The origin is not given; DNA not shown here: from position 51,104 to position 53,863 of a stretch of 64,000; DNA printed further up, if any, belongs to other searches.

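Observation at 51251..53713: Single 819-aa polypeptide fusing a CoADR-like flavoprotein to rhodanese, TusA and DsrE: four redox-active cysteines in a row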

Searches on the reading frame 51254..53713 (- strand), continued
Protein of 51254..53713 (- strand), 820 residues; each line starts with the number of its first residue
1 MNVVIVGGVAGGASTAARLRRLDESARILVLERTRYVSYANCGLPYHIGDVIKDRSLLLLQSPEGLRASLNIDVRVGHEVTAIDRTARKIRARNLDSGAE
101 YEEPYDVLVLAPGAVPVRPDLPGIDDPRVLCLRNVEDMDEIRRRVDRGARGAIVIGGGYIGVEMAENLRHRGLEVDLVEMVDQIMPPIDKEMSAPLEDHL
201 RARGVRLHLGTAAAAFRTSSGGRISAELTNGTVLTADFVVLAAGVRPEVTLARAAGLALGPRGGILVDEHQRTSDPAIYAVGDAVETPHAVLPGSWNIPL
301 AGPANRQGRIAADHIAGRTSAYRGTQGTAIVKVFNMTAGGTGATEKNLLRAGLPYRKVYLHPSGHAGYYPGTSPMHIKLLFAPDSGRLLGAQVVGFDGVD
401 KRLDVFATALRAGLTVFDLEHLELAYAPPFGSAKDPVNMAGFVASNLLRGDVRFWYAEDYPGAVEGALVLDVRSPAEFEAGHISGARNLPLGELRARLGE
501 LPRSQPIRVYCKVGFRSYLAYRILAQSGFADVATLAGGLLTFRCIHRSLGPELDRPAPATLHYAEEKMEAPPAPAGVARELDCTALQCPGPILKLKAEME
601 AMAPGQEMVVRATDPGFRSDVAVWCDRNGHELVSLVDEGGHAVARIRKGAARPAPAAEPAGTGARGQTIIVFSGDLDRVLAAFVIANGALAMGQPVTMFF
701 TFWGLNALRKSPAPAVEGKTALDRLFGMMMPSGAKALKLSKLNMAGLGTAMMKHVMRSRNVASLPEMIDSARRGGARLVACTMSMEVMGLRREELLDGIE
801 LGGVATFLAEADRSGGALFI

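Call 81: find_encoding_contigs(protein=P0003, flank=5000, max_places=1)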
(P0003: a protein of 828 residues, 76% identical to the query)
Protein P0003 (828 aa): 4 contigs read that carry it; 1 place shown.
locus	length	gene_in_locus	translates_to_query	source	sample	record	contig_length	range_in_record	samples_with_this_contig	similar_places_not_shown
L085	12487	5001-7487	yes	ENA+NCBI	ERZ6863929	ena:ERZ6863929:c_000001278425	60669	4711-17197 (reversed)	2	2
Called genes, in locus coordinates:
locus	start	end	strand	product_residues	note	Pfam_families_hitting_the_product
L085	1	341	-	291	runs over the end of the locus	PF00398:RrnaAD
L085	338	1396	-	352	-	PF04166:PdxA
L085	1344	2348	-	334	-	PF13624:SurA_N_3, PF09312:SurA_N, PF13145:Rotamase_2, PF13616:Rotamase_3, PF00639:Rotamase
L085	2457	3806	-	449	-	PF00817:IMS, PF11799:IMS_C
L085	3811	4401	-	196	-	PF00717:Peptidase_S24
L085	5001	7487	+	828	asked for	PF01266:DAO (faint), PF07992:Pyr_redox_2, PF13738:Pyr_redox_3 (weak), PF00070:Pyr_redox, PF02852:Pyr_redox_dim, PF00581:Rhodanese, PF01206:TusA, PF13686:DrsE_2, +1 more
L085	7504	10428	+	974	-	PF19773:DUF6259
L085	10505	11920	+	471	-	PF13727:CoA_binding_3, PF02397:Bac_transf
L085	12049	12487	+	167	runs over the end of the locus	PF13668:Ferritin_2 (weak), PF00210:Ferritin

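Call 82: find_encoding_contigs(protein=P0021, flank=5000, max_places=1)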
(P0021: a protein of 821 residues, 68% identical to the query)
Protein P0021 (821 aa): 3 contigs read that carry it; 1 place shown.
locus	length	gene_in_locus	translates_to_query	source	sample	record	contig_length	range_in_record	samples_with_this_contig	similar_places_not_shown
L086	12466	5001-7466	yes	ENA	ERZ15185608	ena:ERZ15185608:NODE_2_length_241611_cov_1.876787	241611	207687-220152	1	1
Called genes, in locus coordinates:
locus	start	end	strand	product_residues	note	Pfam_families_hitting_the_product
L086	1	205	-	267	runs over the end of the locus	PF05175:MTS (weak), PF13489:Methyltransf_23, PF08241:Methyltransf_11, PF08242:Methyltransf_12, PF13649:Methyltransf_25, PF13847:Methyltransf_31 (weak)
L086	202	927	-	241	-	PF12697:Abhydrolase_6, PF00975:Thioesterase (weak), PF12146:Hydrolase_4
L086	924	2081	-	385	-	PF00155:Aminotran_1_2, PF01212:Beta_elim_lyase (weak)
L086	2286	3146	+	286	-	PF04055:Radical_SAM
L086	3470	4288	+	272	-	PF00657:Lipase_GDSL (weak), PF13472:Lipase_GDSL_2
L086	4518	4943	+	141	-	PF00072:Response_reg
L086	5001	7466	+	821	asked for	PF01266:DAO (faint), PF07992:Pyr_redox_2, PF13450:NAD_binding_8 (faint), PF00070:Pyr_redox, PF02852:Pyr_redox_dim, PF00581:Rhodanese, PF01206:TusA, PF13686:DrsE_2, +1 more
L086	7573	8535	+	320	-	PF00579:tRNA-synt_1b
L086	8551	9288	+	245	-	PF02616:SMC_ScpA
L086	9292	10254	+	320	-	PF04079:SMC_ScpB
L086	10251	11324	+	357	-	PF01817:CM_2, PF00800:PDT, PF01842:ACT (weak)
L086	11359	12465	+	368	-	PF00155:Aminotran_1_2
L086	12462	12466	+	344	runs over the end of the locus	PF18152:DAHP_snth_FXD, PF00793:DAHP_synth_1, PF03102:NeuB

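Call 83: find_encoding_contigs(protein=P0042, flank=5000, max_places=1)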
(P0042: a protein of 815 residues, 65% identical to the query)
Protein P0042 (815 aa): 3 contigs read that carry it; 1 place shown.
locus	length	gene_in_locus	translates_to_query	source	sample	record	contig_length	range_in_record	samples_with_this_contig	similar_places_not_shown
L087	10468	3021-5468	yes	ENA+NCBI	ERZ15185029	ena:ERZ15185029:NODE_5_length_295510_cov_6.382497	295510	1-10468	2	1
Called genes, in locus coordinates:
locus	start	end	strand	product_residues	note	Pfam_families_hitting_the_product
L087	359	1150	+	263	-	PF00459:Inositol_P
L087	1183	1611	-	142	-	PF01592:NifU_N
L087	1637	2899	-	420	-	PF00266:Aminotran_5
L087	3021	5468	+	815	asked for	PF01266:DAO (faint), PF02635:DsrE (faint), PF07992:Pyr_redox_2, PF00070:Pyr_redox, PF02852:Pyr_redox_dim, PF00581:Rhodanese, PF01206:TusA, PF13686:DrsE_2, +4 more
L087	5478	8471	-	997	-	PF08471:Ribonuc_red_2_N, PF02867:Ribonuc_red_lgC, PF12637:TSCPD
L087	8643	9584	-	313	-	PF04055:Radical_SAM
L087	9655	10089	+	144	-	-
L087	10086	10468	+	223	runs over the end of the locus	PF00702:Hydrolase, PF12710:HAD, PF13419:HAD_2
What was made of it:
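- One relative (P0042) has the gene divergent from a cysteine desulfurase/NifU pair (call 83).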

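Call 84: find_encoding_contigs(protein=P0057, flank=5000, max_places=1)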
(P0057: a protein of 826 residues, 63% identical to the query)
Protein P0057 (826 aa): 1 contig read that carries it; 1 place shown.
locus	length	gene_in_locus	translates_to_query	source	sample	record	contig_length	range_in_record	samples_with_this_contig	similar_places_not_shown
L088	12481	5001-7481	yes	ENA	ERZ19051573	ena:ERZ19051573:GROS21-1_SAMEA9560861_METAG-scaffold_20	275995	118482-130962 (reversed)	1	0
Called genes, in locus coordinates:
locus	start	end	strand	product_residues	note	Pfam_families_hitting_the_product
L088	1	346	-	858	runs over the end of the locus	PF01436:NHL (faint), PF08450:SGL (faint), PF10282:Lactonase (faint), PF21783:YNCE (faint), PF22494:choice_anch_I (faint), PF25174:Beta-prop_THOC3 (faint), PF04185:Phosphoesterase (faint)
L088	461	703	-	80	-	-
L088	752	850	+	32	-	-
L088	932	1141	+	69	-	PF11127:YgaP-like_TM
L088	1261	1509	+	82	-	PF09723:Zn_ribbon_8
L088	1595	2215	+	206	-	PF06172:Cupin_5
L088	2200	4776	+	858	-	PF17900:Peptidase_M1_N, PF01433:Peptidase_M1, PF13646:HEAT_2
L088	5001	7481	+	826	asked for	PF01266:DAO (faint), PF07992:Pyr_redox_2, PF13738:Pyr_redox_3, PF00070:Pyr_redox, PF02852:Pyr_redox_dim, PF00581:Rhodanese, PF01206:TusA, PF13686:DrsE_2, +2 more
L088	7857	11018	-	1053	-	PF04313:HSDR_N, PF04851:ResIII, PF18766:SWI2_SNF2, PF00270:DEAD, PF22679:T1R_D3-like, PF11867:T1RH-like_C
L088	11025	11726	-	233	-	-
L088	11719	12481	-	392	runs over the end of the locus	PF02463:SMC_N, PF13175:AAA_15, PF13476:AAA_23 (weak), PF13304:AAA_21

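Call 88: fold_search(model_id=the predicted structure, library=pdb)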
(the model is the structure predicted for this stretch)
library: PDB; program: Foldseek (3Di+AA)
matches with E <= 10: 1943; with E <= 0.001: 926
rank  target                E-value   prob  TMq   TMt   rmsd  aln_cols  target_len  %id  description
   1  3nt6_A                3.7e-76  1.00  0.65  0.93   1.8       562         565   49  Structure of the Shewanella loihica PV-4 NADH-dependent persulfide reductase C43S/C531S Double Mutant (released 2010-12-08)
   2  3ntd_A                2.4e-75  1.00  0.65  0.93   1.7       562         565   49  Structure of the Shewanella loihica PV-4 NADH-dependent persulfide reductase C531S Mutant (released 2010-12-08)
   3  4ocg_A                5.3e-75  1.00  0.65  0.93   1.7       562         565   49  Structure of the Shewanella loihica PV-4 NADH-dependent persulfide reductase F161A Mutant (released 2014-08-20)
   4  3icr_B                5.6e-75  1.00  0.65  0.95   1.7       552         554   48  Crystal structure of oxidized Bacillus anthracis CoADR-RHD (released 2009-11-17)
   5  3icr_A                8.3e-75  1.00  0.65  0.96   1.7       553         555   48  Crystal structure of oxidized Bacillus anthracis CoADR-RHD (released 2009-11-17)
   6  3ict_B                8.8e-75  1.00  0.65  0.95   1.7       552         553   48  Crystal structure of reduced Bacillus anthracis CoADR-RHD (released 2009-11-17)
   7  3ict_A                9.8e-75  1.00  0.65  0.95   1.6       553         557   48  Crystal structure of reduced Bacillus anthracis CoADR-RHD (released 2009-11-17)
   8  3nta_A                2.1e-74  1.00  0.65  0.93   1.8       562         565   49  Structure of the Shewanella loihica PV-4 NADH-dependent persulfide reductase (released 2010-12-08)
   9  8a56_B                2.0e-71  1.00  0.64  0.97   1.7       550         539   45  Coenzyme A-persulfide reductase (CoAPR) from Enterococcus faecalis (released 2022-09-14)
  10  8a56_A                2.3e-71  1.00  0.64  0.97   1.7       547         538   46  Coenzyme A-persulfide reductase (CoAPR) from Enterococcus faecalis (released 2022-09-14)
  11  6pfz_A                3.3e-63  1.00  0.62  0.93   2.4       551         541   38  Structure of a NAD-Dependent Persulfide Reductase from A. fulgidus (released 2020-07-01)
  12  6pfz_C                2.3e-61  1.00  0.62  0.94   2.3       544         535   39  Structure of a NAD-Dependent Persulfide Reductase from A. fulgidus (released 2020-07-01)
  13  6pfz_B                5.8e-61  1.00  0.62  0.93   2.4       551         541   39  Structure of a NAD-Dependent Persulfide Reductase from A. fulgidus (released 2020-07-01)
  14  6pfz_D                1.5e-60  1.00  0.62  0.93   2.3       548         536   39  Structure of a NAD-Dependent Persulfide Reductase from A. fulgidus (released 2020-07-01)
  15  4eqw_A                2.2e-49  1.00  0.51  0.94   2.2       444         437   34  Crystal Structure of the Y361F, Y419F Mutant of Staphylococcus aureus CoADR (released 2012-10-17)
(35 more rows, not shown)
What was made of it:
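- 52379..53713 (-): Residues 1-445: CoADR/Npsr-type FAD- and NAD(P)H-binding pyridine nucleotide-disulfide oxidoreductase with dimerisation domain. Single active-site Cys42 (codon 53588-53590) in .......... NAD-binding motif GGGYIG 156-161, followed by invariant Glu179. Model superposes on Npsr, CoADR-RHD and CoAPR with target TM-score 0.93-0.97 and rmsd 1.6-1.8 A (call 88).
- On Npsr / CoADR-RHD / CoAPR (rhodanese-fused single-Cys flavoprotein persulfide reductases): Foldseek target TM-score 0.93-0.97 to 3nta, 3icr and 8a56 (call 88).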
